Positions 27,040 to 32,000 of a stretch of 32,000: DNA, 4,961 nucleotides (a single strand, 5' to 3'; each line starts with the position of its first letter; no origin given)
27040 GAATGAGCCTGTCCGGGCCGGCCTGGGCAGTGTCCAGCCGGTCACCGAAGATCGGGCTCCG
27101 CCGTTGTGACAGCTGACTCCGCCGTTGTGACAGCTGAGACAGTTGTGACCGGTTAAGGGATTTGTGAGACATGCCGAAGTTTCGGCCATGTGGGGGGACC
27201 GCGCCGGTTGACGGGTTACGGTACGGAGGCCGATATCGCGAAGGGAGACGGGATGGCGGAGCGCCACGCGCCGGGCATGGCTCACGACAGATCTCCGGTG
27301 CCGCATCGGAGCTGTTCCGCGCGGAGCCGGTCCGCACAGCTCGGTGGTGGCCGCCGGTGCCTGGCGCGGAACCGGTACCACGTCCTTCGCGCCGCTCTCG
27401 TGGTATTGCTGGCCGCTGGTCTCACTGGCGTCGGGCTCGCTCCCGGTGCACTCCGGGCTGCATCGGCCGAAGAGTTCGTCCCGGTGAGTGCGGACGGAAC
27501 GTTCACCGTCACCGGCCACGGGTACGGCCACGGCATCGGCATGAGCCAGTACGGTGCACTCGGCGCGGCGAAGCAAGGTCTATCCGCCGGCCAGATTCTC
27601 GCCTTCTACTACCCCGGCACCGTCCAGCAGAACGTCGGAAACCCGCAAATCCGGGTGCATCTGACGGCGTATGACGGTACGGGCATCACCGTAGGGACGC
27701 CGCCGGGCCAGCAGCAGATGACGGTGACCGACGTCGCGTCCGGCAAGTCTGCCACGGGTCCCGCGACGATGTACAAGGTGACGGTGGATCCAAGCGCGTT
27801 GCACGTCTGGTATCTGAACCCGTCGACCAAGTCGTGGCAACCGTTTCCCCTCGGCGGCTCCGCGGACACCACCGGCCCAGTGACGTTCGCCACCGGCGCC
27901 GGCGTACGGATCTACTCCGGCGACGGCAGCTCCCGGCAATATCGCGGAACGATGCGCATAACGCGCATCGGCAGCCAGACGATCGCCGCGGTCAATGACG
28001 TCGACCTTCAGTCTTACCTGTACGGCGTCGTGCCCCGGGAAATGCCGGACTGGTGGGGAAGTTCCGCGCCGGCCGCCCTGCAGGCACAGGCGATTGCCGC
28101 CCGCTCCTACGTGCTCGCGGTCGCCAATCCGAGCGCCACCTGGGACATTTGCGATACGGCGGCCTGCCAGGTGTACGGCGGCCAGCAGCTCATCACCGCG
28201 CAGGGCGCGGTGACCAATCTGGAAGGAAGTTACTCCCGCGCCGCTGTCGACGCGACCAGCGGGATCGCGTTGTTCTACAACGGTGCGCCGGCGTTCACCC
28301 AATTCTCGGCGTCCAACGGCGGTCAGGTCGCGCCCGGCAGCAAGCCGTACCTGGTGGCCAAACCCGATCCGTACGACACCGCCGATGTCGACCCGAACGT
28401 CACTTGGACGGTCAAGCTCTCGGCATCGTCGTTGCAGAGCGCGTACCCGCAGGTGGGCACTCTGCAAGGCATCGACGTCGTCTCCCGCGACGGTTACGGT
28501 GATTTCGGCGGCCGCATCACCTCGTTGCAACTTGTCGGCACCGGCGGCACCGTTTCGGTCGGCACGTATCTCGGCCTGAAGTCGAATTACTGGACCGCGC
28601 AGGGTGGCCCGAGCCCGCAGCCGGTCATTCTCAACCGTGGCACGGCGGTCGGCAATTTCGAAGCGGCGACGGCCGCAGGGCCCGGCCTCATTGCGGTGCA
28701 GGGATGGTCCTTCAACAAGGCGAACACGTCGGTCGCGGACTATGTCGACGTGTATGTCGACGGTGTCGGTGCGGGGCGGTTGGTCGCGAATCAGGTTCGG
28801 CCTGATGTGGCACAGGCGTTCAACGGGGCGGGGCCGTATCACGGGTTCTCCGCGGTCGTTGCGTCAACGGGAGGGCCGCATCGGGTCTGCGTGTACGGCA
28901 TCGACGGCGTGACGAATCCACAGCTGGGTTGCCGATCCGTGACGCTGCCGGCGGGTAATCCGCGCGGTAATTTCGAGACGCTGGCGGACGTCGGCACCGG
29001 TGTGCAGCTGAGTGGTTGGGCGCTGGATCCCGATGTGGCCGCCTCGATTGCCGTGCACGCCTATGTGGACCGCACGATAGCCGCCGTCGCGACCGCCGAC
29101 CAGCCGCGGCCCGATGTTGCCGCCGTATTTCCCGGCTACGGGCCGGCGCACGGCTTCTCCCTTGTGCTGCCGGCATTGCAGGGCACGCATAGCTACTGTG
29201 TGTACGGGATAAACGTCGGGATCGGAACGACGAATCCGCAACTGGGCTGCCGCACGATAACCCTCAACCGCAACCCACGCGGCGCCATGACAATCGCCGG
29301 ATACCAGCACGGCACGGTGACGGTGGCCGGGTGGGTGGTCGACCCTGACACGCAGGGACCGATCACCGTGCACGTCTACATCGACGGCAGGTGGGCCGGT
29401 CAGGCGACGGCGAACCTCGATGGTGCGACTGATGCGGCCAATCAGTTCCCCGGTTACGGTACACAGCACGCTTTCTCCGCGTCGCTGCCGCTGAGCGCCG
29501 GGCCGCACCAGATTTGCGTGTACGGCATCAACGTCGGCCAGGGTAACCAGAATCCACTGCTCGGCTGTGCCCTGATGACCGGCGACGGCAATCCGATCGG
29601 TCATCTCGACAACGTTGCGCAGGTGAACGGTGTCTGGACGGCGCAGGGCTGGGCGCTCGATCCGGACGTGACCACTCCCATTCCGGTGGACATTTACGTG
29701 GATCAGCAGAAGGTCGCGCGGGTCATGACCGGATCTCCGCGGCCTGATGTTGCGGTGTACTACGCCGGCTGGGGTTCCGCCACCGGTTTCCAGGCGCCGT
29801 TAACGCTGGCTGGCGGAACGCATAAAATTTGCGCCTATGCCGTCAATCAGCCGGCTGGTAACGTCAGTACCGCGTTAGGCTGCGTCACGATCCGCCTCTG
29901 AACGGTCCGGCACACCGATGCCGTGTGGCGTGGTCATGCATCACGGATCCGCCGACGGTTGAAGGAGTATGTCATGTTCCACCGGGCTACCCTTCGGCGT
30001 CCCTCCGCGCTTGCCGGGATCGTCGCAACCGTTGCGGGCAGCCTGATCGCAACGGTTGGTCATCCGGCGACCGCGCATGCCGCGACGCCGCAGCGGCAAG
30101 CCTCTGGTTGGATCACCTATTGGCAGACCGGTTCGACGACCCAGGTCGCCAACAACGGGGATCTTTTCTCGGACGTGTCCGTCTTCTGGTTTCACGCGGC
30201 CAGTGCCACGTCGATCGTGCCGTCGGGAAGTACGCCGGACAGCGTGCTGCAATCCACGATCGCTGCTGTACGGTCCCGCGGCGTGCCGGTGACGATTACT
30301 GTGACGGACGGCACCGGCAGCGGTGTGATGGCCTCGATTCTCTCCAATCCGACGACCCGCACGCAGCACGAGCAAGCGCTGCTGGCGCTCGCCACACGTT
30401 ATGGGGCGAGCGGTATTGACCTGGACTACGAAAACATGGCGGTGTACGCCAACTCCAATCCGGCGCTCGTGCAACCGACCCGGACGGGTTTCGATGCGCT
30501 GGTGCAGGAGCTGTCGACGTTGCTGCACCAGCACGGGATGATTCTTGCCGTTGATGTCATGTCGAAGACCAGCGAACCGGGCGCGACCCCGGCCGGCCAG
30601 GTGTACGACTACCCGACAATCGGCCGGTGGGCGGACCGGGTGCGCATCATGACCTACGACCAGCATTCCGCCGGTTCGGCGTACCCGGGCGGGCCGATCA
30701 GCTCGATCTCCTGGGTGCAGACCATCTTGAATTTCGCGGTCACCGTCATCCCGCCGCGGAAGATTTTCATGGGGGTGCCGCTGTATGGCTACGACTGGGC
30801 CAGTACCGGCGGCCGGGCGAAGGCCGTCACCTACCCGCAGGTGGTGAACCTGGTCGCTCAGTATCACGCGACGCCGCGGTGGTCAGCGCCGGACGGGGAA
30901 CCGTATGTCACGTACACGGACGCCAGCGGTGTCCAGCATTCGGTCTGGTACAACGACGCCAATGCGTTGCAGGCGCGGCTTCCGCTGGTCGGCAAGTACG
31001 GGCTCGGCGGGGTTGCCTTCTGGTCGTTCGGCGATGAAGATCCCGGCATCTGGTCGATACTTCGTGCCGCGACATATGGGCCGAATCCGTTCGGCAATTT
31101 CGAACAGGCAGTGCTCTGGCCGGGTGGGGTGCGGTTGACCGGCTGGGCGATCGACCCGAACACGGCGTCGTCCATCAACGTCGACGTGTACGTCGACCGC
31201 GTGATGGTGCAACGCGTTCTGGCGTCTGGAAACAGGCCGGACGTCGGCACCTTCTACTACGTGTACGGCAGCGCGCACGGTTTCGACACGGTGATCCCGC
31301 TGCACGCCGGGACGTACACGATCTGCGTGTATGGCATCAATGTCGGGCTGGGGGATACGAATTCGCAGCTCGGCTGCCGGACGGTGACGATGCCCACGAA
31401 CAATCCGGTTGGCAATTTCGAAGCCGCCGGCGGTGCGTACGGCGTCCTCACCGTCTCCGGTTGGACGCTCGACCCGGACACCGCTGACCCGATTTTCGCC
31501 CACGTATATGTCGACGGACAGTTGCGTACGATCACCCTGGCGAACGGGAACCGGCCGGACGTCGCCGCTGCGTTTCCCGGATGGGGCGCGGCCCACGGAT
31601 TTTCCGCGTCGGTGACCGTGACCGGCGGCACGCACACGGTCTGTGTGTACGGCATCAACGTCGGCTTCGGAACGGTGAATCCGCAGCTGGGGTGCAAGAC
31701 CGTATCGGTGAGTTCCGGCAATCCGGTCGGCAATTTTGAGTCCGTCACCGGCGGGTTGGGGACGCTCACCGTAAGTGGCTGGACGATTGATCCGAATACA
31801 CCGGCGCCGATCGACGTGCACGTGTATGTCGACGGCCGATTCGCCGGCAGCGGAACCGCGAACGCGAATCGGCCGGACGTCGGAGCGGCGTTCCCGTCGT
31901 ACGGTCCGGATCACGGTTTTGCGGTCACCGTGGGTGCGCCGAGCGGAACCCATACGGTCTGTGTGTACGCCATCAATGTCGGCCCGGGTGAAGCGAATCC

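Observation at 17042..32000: Unassigned ~105-aa Cys-pair repeat present in at least 11 copies across three different cell-wall hydrolase-type proteins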

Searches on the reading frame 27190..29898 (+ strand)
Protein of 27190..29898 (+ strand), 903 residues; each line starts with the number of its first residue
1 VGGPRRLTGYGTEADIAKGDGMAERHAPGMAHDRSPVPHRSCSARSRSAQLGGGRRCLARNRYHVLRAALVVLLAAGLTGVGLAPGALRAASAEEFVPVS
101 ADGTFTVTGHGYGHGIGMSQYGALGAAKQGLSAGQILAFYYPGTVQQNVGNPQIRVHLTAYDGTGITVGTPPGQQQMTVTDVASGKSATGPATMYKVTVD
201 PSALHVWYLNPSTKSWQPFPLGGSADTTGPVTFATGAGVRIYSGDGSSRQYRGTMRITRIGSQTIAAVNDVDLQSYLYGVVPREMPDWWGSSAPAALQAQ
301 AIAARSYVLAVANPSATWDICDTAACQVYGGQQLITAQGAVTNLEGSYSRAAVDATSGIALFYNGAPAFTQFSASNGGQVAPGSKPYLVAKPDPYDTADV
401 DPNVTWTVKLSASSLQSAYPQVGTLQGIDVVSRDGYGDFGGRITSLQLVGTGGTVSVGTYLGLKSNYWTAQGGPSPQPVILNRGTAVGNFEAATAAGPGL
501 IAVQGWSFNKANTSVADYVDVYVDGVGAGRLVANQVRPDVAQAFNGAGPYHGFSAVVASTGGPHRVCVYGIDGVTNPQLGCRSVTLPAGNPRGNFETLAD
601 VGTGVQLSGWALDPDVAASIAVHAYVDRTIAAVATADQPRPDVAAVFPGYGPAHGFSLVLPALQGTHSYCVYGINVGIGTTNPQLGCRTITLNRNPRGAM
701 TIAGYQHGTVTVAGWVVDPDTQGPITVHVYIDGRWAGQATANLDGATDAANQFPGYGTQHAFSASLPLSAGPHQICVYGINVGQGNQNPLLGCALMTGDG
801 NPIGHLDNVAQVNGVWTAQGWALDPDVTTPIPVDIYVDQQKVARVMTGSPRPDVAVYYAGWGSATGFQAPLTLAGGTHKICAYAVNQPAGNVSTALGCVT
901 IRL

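Call 10: search_protein_families(library=pfam, proteins=[window:27190-29898:+], max_evalue=1)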
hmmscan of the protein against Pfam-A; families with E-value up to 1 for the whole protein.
window:27190-29898:+ (903 aa): 1 family
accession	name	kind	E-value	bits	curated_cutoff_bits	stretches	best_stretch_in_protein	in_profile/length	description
PF08486.15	SpoIID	-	4.4e-21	75.8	23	1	263-363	3-97/97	Stage II sporulation protein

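Call 11: search_protein_families(library=ncbifam, proteins=[window:27190-29898:+], max_evalue=1)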
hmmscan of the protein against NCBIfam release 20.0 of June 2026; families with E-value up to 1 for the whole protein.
window:27190-29898:+ (903 aa): 2 families
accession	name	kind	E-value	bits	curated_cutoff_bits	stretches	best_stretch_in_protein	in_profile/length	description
TIGR02669.1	SpoIID_LytB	domain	5.1e-46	157.8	83.3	2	267-432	2-161/270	SpoIID/LytB domain-containing protein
TIGR02870.1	spore_II_D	equivalog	2e-25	89.6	234.75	2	266-398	67-212/338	stage II sporulation protein D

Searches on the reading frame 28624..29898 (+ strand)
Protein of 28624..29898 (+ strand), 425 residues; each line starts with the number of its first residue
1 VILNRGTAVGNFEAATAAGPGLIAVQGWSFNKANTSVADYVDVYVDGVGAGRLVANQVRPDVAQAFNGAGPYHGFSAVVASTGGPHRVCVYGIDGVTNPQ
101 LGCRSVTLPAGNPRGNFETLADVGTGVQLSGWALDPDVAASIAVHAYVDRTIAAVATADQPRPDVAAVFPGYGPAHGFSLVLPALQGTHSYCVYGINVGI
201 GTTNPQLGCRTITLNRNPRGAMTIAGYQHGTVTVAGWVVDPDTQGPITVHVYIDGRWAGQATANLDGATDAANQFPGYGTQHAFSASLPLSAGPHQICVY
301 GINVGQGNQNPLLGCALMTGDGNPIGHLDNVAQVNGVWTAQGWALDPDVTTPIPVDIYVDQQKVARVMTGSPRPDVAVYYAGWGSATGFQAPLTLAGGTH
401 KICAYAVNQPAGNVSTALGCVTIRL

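Call 71: find_homologous_proteins(query=window:28624-29898:+, max_evalue=1e-10)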
Query window:28624-29898:+ (425 aa): 1094 proteins with E <= 1e-10 among 8000 candidates; the best 120 are listed.
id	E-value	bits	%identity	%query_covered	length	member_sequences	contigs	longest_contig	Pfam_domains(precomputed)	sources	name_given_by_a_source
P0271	1.1e-179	616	42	98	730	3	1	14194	-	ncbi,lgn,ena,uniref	ncbi:hypothetical protein [Rhabdothermincola sp.]|uniref:hypothetical protein n=1 Tax=Rhabdotherminc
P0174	5.3e-167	575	46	95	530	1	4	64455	PF27111.1,PF17957.8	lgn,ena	-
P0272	4.6e-161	555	40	97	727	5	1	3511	-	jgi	jgi:hypothetical protein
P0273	4.8e-159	548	42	98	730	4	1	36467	-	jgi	jgi:hypothetical protein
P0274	2.4e-155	536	37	99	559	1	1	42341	-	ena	-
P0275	1.3e-152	527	41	98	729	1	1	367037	PF17957.8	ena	-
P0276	1.9e-148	513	40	98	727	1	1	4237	PF17957.8,PF12866.14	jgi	jgi:hypothetical protein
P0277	4.8e-145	502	41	98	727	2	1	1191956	PF17957.8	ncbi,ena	-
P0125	3.3e-142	493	43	97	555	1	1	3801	PF17957.8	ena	-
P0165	2.0e-139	484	42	95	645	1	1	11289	PF01522.27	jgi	jgi:peptidoglycan/xylan/chitin deacetylase (PgdA/CDA1 family)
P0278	2.9e-139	483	39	99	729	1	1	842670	-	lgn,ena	-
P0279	4.3e-139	483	38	98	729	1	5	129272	-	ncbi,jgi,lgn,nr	ncbi:MAG: hypothetical protein MUE36_13285 [Acidimicrobiales bacterium]|jgi:hypothetical protein|nr:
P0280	9.7e-139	481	39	97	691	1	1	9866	-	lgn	-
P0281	1.1e-135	471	40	99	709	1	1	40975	-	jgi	jgi:hypothetical protein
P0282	3.4e-135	470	39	94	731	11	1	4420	PF17957.8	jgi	jgi:hypothetical protein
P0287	4.8e-132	459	41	94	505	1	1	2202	PF17957.8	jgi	jgi:hypothetical protein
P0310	6.2e-119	416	40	98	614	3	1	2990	PF26571.1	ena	-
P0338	1.6e-112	395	41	95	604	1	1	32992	PF27111.1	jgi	jgi:hypothetical protein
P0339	2.3e-112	395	41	98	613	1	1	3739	PF26571.1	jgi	-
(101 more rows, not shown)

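Call 72: search_protein_families(library=pfam, proteins=[P0338, P0310, P0339, P0275, P0287], max_evalue=0.01)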
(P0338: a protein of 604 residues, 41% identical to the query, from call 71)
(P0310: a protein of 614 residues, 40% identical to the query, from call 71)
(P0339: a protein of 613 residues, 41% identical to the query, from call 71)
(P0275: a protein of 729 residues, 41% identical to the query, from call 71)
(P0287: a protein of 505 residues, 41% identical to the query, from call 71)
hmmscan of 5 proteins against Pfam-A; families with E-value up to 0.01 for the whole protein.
P0338 (604 aa): 0 families

P0310 (614 aa): 0 families

P0339 (613 aa): 0 families

P0275 (729 aa): 1 family
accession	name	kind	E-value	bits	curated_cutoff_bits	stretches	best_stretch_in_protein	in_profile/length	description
PF17957.7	Big_7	-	3.6e-06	28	24.1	0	322-366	14-44/70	Bacterial Ig domain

P0287 (505 aa): 3 families
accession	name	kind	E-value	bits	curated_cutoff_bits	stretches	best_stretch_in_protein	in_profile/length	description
PF17957.7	Big_7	-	8.5e-08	33.2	24.1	0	205-237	18-48/70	Bacterial Ig domain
PF09136.16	Glucodextran_B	-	3.3e-05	24.1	27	0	465-494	45-74/83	Glucodextranase, domain B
PF13385.13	Laminin_G_3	-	0.0049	17.5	27.6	0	221-254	90-123/151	Concanavalin A-like lectin/glucanases superfamily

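Call 85: predict_structure(alignment_id=A6)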
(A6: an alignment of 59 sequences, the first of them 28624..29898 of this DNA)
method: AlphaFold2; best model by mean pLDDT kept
length: 425 residues; sequences in the alignment: 59
mean_pLDDT: 94.1   pTM: 0.73
mean pLDDT of the five models: 94.1, 93.7, 93.6, 93.5, 93.5
residues with pLDDT >= 90: 363; 70-90: 53; 50-70: 7; < 50: 2
segments of 3 or more residues with pLDDT < 50: none
pLDDT, mean of each block of 10 residues (from residue 1): 74 96 96 91 98 97 93 97 95 93 96 97 94 96 98 98 96 97 95 96 97 96 87 95 95 97 91 89 95 93 94 95 91 95 92 97 97 94 92 97 91 84 95
secondary structure, 60 per line:
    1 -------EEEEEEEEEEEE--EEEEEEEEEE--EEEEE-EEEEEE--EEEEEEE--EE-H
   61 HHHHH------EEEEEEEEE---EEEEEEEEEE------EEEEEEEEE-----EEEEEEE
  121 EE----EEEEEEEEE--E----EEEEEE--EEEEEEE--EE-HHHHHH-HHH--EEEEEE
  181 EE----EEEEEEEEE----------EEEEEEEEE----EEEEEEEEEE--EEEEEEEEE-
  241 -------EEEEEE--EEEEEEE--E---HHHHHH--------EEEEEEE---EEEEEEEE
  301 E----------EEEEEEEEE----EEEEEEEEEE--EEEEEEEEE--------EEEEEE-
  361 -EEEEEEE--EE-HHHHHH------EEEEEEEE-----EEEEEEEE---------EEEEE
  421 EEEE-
elements in order: E8-19 E22-31 E34-38 E40-45 E48-54 H60-65 E72-80 E84-93 E100-108 E114-122 E127-135 E143-148 E151-157 H163-168 E175-182 E187-195 E206-214 E219-228 E231-239 E248-253 E256-262 H269-274 E283-289 E293-301 E312-320 E325-334 E337-345 E354-359 E362-368 H374-379 E386-393 E399-406 E416-424

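Call 88: fold_search(model_id=the predicted structure, library=pdb)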
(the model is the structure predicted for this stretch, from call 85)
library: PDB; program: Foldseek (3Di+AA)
matches with E <= 10: 1883; with E <= 0.001: 277
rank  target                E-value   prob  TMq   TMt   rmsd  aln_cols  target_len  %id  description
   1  8cem_F                2.6e-11  1.00  0.25  0.18  34.1       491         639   12  Structure of bovine native C3, re-refinement (released 2023-04-05)
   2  8cem_E                3.0e-11  1.00  0.24  0.17  34.7       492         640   11  Structure of bovine native C3, re-refinement (released 2023-04-05)
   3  2qki_A                5.8e-11  1.00  0.23  0.17  34.7       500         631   10  Human C3c in complex with the inhibitor compstatin (released 2007-08-14)
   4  4yfd_A                7.5e-11  1.00  0.27  0.25  14.8       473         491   10  Crystal structure PTP delta Ig1-Fn2 in complex with IL-1RAcP (released 2015-05-06)
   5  9qk2_F                1.3e-10  1.00  0.25  0.18  34.3       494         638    9  Structure of the Complement classical and lectin pathway C3 convertase in complex with substrate C3 (released 2025-12-24)
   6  1fnf                  2.0e-10  1.00  0.28  0.30  13.2       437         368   12  FRAGMENT OF HUMAN FIBRONECTIN ENCOMPASSING TYPE-III REPEATS 7 THROUGH 10 (released 1996-01-29)
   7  2jll                  3.0e-10  1.00  0.27  0.29  17.3       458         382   12  Crystal structure of NCAM2 IgIV-FN3II (released 2009-11-17)
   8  6xi3                  3.8e-10  1.00  0.31  0.33  11.8       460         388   14  Crystal structure of tetra-tandem repeat in extending region of large adhesion protein (released 2020-10-14)
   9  4yfg_A                5.2e-10  1.00  0.25  0.23  16.9       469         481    9  Crystal structure of PTP delta meA3/meB minus variant Ig1-Fn1 (released 2015-05-06)
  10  9u61_C                5.5e-10  1.00  0.24  0.18  34.3       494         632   11  CP/MBL pathways C3 convertase C4b2a and C3 complex (released 2026-01-14)
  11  9sv8_B                6.4e-10  1.00  0.22  0.16  34.6       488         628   10  Herpes simplex virus 2 delta28-73 glycoprotein C ectodomain in complex with C3b (released 2025-12-10)
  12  6rur_A                6.7e-10  1.00  0.23  0.17  33.6       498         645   11  Structure of the SCIN stabilized C3bBb convertase bound to properdin (released 2019-08-21)
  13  7qiv_A                7.4e-10  1.00  0.23  0.17  33.8       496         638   10  Structure of human C3b in complex with the EWE nanobody (released 2022-02-16)
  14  6ehg_A                7.8e-10  1.00  0.23  0.17  33.8       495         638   10  complement component C3b in complex with a nanobody (released 2018-02-14)
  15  2a73_A                7.8e-10  1.00  0.23  0.17  34.2       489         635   10  Human Complement Component C3 (released 2005-09-27)
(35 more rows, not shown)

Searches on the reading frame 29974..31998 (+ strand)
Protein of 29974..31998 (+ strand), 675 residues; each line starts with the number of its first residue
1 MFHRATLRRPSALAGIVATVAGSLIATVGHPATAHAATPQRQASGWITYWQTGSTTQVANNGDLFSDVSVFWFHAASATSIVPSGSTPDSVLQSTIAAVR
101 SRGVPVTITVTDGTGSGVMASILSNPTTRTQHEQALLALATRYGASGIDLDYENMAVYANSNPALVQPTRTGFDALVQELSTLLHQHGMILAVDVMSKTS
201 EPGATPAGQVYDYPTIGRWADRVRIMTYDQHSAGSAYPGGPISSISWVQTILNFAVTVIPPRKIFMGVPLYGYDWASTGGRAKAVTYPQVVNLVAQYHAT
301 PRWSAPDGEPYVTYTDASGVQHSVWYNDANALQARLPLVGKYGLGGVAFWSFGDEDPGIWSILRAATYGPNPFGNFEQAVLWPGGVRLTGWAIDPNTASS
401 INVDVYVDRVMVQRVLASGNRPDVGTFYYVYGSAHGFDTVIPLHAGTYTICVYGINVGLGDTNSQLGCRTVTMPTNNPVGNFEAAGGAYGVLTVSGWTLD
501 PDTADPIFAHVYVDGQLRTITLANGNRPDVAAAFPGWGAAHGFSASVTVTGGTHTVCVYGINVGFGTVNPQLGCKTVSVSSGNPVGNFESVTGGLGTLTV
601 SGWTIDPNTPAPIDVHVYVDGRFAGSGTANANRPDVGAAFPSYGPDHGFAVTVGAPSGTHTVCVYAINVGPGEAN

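Call 10: search_protein_families(library=pfam, proteins=[window:29974-31998:+], max_evalue=1)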
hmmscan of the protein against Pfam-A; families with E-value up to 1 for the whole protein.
window:29974-31998:+ (675 aa): 1 family
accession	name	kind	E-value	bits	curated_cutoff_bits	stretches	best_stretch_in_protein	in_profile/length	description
PF00704.34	Glyco_hydro_18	-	3e-27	96.6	29.6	1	98-353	59-315/317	Glycosyl hydrolases family 18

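Call 11: search_protein_families(library=ncbifam, proteins=[window:29974-31998:+], max_evalue=1)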
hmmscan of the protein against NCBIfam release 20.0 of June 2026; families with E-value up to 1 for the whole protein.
window:29974-31998:+ (675 aa): 1 family
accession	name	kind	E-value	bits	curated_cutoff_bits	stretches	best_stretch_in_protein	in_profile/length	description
NF052619.1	ChiD_Serratia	equivalog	1.6e-05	24.1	750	1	115-231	114-224/416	chitinase ChiD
